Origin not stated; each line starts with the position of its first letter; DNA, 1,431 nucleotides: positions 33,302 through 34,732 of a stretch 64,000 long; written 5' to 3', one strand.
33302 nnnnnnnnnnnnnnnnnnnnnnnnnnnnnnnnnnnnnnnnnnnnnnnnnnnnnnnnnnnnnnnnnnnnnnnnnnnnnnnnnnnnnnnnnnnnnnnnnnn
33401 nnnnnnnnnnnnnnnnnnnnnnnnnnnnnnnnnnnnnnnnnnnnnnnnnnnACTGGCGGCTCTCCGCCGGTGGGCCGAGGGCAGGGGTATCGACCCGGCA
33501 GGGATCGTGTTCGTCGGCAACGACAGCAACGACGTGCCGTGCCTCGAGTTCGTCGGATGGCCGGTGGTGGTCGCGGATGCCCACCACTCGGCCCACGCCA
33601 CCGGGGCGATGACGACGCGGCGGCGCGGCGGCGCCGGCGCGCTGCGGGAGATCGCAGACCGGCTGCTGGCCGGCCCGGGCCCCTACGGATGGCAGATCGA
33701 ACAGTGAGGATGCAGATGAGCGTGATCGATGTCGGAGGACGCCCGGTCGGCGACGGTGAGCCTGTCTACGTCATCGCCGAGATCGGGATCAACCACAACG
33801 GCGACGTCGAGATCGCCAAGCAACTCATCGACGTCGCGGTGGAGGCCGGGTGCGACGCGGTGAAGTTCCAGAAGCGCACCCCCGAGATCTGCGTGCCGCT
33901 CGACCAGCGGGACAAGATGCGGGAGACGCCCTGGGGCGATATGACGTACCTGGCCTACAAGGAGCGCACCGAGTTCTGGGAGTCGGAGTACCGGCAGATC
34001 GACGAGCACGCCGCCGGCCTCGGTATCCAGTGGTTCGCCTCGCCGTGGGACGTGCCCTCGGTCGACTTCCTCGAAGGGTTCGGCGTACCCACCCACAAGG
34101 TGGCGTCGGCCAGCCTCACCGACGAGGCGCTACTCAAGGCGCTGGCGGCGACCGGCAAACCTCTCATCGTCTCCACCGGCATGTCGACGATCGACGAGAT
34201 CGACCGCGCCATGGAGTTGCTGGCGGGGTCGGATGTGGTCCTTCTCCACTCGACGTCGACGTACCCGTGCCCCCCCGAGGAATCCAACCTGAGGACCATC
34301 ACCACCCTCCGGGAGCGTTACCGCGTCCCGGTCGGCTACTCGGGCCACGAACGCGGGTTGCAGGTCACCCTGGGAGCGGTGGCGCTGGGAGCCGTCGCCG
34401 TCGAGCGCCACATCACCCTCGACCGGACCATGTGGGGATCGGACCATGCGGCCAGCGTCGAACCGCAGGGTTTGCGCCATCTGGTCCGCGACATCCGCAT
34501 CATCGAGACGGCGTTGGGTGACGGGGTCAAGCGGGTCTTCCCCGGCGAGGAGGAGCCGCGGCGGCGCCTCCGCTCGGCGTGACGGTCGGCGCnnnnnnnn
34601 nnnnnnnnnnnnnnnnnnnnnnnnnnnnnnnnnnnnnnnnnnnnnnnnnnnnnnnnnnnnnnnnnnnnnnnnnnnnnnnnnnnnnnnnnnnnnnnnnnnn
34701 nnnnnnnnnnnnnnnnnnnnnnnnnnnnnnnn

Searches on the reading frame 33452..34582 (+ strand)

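Call 53: search_protein_families(library=pfam, proteins=[window:33452-34582:+], max_evalue=0.0001)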
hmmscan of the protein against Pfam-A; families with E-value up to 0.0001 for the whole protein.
window:33452-34582:+ (376 aa): 1 family
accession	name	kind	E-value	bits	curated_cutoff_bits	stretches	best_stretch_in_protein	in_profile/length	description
PF03102.20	NeuB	-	1.2e-80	270.9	22.1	1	125-360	1-241/241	NeuB family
